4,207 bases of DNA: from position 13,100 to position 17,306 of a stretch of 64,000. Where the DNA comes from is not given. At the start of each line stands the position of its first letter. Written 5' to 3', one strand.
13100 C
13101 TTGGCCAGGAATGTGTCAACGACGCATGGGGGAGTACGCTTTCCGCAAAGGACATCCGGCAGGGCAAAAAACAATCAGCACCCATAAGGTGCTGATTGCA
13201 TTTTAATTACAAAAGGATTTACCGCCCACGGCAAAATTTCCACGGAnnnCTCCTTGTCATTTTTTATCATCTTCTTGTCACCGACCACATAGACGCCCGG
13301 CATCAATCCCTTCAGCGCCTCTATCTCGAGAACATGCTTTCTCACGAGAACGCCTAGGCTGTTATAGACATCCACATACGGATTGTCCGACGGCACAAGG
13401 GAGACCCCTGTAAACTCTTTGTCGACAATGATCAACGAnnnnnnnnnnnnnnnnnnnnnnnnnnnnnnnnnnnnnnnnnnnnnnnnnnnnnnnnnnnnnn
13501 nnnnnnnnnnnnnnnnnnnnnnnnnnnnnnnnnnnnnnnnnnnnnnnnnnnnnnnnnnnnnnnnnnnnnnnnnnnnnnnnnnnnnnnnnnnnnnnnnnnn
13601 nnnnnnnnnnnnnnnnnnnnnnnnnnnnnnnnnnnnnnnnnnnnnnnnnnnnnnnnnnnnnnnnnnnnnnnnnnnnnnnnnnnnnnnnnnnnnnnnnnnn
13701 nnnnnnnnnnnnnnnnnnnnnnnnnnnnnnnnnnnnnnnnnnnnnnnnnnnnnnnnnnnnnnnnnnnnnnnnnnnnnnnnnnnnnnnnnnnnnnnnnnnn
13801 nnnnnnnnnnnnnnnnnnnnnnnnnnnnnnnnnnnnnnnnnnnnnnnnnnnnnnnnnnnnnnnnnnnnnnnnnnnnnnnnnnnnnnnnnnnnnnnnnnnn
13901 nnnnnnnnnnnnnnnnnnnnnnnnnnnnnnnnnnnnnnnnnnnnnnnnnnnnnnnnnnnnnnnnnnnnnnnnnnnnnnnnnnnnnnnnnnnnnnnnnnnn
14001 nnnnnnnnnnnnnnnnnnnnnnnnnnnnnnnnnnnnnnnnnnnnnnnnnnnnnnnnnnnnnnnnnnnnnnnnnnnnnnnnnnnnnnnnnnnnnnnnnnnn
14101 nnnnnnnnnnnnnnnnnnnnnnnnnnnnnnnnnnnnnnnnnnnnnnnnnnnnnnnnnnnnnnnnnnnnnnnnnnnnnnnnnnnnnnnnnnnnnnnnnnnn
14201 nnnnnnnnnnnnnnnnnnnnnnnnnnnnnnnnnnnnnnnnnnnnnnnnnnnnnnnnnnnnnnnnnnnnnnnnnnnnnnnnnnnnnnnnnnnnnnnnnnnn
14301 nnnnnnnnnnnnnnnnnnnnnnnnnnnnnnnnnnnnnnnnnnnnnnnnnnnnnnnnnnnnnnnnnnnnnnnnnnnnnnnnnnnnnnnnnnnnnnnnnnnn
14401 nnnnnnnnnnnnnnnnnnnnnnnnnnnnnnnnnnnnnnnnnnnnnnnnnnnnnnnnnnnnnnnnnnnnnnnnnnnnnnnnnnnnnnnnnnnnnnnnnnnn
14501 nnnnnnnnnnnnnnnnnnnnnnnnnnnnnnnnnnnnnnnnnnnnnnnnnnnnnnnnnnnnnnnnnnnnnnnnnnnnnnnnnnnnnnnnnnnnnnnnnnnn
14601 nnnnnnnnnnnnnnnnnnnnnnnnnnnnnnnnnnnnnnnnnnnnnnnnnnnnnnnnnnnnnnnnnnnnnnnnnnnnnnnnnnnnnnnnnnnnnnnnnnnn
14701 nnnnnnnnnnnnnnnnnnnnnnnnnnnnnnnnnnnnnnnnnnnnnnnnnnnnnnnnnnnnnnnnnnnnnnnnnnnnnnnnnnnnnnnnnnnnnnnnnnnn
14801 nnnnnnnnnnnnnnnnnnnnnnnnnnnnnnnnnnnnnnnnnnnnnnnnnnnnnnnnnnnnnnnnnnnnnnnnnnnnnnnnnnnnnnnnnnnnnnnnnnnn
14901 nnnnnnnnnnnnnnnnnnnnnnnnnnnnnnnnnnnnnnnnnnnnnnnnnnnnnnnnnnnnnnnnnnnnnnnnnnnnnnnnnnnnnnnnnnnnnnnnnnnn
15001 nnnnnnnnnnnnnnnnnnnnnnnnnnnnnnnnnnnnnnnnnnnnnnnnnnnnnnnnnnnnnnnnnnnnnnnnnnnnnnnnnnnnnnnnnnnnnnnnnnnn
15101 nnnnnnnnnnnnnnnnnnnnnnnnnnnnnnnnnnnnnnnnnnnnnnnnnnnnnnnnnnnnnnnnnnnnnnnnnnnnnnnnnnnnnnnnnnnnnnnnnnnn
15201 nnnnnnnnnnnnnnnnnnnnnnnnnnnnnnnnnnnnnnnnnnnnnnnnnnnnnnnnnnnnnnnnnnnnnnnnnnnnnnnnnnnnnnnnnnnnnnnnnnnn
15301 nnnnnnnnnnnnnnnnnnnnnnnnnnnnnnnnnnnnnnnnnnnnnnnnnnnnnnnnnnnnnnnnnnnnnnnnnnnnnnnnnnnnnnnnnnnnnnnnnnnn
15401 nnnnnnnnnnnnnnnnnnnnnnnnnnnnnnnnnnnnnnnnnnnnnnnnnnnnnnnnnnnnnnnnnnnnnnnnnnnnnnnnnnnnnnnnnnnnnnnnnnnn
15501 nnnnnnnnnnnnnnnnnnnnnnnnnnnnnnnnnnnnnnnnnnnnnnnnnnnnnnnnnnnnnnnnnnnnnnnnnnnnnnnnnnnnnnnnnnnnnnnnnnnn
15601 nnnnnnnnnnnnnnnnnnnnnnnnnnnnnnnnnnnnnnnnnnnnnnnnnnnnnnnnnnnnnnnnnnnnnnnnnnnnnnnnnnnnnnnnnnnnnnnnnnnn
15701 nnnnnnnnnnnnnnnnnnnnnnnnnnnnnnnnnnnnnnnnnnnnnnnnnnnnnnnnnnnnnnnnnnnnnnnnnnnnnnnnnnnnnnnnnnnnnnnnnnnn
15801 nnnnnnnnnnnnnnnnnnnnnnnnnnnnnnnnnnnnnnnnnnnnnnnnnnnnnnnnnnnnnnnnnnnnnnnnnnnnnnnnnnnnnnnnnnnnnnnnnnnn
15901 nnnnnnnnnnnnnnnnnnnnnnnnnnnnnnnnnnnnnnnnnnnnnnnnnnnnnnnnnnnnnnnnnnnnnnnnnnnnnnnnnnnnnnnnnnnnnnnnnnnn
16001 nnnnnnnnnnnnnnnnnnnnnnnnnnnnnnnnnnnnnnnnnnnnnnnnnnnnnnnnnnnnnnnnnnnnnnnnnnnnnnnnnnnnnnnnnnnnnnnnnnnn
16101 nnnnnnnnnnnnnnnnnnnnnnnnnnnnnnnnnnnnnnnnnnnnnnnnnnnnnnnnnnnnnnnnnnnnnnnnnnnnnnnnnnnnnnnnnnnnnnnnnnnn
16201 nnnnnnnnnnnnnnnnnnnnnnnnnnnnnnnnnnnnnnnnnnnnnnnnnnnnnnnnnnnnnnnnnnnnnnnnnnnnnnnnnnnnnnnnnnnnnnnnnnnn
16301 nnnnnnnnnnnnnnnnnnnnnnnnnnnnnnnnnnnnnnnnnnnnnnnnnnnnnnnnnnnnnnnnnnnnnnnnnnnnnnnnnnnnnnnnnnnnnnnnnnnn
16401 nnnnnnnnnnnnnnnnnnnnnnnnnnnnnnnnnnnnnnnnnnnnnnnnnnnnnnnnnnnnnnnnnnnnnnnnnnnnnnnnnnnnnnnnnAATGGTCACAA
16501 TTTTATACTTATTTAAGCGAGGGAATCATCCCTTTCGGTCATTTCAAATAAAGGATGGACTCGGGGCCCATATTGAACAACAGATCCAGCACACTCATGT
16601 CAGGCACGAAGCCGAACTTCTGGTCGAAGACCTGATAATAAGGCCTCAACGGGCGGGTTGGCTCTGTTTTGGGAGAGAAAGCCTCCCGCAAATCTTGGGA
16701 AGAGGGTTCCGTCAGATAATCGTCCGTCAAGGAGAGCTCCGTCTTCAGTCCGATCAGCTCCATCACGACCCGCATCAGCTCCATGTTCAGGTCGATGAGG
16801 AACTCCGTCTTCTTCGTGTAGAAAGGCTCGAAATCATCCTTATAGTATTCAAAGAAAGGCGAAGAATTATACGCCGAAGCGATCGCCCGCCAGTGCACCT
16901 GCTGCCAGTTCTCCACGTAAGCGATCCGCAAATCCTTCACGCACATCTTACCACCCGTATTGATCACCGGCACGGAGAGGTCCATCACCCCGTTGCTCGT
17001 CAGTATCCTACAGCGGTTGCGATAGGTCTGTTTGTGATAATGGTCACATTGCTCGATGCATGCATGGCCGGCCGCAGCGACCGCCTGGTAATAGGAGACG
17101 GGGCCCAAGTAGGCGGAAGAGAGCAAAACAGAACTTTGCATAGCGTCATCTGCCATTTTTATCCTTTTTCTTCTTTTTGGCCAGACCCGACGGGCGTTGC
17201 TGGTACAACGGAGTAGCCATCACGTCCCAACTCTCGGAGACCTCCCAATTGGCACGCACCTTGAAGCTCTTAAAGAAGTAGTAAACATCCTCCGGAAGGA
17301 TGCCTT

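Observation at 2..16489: Array of three giant paralogous genes carrying four GH8-like catalytic modules, all apparently T9SS cargo and outside any Sus-like locus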

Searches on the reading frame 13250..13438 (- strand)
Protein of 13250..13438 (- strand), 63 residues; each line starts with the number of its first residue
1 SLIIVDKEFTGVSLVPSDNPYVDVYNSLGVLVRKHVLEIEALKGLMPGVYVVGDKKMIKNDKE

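Call 9: search_protein_families(library=ncbifam, proteins=[window:13250-13438:-], max_evalue=10)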
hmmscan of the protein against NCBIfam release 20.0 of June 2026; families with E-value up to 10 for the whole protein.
seq(63 aa): 1 family
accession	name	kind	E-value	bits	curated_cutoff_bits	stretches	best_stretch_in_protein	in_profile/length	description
NF010403.0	PRK13829.1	equivalog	0.061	12.8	145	1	3-46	129-170/177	16S rRNA-processing protein RimM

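Call 10: search_protein_families(library=pfam, proteins=[window:13250-13438:-], max_evalue=10)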
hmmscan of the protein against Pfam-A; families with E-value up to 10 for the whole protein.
seq(63 aa): 0 families

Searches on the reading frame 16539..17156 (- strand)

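Call 20: search_protein_families(library=pfam, proteins=[window:16539-17156:-], max_evalue=0.001)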
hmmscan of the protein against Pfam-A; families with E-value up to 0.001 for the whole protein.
window:16539-17156:- (205 aa): 1 family
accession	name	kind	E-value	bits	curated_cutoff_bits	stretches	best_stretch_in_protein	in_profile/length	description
PF08889.16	WbqC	-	2.3e-37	129.4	21.3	2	15-152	3-141/218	WbqC-like protein family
